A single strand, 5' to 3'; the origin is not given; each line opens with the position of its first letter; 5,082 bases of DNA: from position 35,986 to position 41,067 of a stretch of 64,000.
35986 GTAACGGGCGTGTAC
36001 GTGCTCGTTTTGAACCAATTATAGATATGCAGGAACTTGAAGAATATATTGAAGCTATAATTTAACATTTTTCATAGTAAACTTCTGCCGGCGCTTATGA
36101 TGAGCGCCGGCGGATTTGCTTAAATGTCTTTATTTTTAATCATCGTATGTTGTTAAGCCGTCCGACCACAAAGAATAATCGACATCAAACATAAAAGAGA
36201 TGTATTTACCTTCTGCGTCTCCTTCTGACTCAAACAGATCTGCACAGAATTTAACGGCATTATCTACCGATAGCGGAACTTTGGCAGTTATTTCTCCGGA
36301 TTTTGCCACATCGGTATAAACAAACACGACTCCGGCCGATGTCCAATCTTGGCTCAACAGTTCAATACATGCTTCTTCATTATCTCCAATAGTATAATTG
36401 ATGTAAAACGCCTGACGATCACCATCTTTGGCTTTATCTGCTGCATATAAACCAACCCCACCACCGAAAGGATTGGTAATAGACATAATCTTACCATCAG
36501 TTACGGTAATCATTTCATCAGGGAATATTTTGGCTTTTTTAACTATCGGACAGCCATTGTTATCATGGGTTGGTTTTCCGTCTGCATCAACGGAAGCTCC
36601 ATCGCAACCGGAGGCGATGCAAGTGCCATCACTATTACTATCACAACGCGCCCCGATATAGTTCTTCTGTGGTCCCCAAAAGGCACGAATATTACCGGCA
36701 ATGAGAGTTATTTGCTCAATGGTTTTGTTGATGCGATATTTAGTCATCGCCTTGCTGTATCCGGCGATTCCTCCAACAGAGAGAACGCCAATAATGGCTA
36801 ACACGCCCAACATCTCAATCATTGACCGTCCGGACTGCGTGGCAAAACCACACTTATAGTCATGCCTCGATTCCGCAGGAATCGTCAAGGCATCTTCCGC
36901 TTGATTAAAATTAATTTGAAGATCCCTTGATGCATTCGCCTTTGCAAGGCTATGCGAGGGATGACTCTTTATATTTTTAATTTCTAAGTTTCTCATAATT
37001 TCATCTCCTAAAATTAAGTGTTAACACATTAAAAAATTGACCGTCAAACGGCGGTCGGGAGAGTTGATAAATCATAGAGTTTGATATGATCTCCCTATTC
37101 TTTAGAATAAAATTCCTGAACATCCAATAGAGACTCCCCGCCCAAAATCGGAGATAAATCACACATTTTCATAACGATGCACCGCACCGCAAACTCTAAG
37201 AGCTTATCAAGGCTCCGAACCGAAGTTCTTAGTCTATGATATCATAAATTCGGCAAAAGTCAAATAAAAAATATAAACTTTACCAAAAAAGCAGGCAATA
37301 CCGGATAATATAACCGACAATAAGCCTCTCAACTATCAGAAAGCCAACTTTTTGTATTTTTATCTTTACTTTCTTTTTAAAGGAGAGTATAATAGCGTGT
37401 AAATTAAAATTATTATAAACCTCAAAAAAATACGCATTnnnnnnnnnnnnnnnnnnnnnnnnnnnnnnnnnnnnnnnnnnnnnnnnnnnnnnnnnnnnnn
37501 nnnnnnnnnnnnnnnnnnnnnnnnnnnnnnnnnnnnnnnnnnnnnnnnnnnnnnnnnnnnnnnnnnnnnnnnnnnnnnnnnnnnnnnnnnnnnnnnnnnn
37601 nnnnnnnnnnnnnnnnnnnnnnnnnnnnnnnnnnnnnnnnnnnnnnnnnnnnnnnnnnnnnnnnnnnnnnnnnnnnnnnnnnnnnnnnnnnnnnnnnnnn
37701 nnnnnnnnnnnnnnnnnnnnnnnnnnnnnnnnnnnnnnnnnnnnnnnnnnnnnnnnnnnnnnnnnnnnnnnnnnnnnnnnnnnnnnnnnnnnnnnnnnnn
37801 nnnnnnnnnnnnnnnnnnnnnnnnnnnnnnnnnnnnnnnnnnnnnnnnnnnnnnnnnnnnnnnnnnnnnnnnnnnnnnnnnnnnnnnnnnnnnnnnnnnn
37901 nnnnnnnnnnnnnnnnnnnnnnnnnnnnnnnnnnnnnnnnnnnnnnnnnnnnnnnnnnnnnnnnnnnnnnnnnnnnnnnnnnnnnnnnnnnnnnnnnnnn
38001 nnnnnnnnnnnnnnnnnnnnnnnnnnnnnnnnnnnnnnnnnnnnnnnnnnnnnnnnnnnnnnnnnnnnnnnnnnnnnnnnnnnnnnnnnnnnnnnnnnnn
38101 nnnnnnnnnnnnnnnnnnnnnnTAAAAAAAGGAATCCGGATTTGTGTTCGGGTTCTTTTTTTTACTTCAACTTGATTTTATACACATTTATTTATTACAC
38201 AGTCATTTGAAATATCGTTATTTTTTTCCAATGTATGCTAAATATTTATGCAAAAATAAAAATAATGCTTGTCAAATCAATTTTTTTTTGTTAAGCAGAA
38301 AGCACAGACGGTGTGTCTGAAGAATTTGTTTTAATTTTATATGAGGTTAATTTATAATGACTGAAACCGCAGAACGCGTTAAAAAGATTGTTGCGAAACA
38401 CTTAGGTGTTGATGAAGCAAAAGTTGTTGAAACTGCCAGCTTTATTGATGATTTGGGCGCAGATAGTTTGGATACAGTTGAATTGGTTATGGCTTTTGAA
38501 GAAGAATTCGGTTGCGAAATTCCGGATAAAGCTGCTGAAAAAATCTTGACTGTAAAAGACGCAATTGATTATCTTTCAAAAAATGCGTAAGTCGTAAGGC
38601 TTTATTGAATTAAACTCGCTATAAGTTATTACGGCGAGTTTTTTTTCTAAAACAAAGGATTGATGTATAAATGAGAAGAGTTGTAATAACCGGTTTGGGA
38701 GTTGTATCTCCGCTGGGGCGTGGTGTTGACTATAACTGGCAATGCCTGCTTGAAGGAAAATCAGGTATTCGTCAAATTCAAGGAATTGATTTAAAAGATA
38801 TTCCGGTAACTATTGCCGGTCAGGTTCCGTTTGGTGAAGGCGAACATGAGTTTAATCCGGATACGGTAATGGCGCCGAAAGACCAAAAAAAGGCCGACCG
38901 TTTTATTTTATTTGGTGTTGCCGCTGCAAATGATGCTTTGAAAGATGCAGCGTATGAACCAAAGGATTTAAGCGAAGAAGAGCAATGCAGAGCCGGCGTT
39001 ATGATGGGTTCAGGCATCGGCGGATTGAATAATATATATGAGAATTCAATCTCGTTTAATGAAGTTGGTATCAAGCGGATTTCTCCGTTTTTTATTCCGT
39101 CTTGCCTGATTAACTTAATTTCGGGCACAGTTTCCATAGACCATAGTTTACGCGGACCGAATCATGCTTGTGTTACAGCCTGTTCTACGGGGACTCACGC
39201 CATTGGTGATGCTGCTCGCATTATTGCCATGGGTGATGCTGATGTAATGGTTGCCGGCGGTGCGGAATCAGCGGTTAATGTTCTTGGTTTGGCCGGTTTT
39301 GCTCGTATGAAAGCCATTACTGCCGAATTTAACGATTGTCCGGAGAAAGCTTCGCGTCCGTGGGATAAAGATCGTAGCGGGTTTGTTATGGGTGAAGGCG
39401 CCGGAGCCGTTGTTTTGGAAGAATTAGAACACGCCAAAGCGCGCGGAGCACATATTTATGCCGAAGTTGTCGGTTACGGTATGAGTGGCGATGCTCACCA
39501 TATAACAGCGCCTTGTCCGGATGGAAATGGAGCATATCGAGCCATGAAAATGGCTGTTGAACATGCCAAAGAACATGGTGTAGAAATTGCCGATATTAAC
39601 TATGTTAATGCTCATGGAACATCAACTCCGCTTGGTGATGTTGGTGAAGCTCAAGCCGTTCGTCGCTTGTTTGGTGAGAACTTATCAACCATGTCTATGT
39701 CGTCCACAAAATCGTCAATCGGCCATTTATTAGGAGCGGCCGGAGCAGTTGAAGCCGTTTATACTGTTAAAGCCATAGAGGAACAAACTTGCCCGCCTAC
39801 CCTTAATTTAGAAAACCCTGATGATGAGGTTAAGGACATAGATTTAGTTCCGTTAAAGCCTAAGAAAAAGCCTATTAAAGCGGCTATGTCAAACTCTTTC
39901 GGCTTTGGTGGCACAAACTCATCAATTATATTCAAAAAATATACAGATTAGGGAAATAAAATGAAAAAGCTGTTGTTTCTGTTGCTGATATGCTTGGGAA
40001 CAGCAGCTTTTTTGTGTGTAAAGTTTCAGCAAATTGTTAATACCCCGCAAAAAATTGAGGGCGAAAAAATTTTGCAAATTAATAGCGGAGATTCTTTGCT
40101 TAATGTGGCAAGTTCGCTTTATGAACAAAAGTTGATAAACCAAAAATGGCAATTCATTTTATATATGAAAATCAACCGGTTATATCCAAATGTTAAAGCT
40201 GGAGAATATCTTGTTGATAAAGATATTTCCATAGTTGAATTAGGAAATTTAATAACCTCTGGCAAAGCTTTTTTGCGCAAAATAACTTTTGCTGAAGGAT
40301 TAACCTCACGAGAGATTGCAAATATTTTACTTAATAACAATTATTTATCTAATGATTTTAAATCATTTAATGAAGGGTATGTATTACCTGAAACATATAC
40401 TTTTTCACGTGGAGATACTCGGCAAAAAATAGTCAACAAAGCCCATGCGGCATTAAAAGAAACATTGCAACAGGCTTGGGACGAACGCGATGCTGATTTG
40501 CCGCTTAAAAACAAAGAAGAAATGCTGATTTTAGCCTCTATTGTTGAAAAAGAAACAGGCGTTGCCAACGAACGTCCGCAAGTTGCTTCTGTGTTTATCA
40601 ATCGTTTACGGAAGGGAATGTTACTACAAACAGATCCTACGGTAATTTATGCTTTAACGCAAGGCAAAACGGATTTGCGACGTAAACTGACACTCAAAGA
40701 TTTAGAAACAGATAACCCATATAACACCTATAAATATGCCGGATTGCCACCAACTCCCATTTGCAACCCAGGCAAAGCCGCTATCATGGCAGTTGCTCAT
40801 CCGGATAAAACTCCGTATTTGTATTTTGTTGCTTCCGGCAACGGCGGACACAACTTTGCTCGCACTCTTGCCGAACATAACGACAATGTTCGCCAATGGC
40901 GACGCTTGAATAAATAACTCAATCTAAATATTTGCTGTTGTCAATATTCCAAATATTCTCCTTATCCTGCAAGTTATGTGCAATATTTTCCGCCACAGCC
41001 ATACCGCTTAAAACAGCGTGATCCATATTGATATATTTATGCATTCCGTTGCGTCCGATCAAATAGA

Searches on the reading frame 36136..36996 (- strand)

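Call 46: search_protein_families(library=pfam, max_evalue=0.01, proteins=[window:36136-36996:-])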
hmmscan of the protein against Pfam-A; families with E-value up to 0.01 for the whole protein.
window:36136-36996:- (286 aa): 1 family
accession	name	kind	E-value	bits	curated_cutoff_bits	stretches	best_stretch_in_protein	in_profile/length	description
PF05307.16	Bundlin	-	1.9e-06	28.7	22.3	1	151-260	40-140/151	Bundlin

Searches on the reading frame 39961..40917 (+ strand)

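Call 46: search_protein_families(library=pfam, max_evalue=0.01, proteins=[window:39961-40917:+])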
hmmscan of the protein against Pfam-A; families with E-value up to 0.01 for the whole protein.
window:39961-40917:+ (318 aa): 1 family
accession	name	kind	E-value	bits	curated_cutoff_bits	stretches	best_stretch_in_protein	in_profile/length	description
PF02618.21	YceG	-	3.2e-88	296.2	32.4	1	38-312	1-275/275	YceG-like family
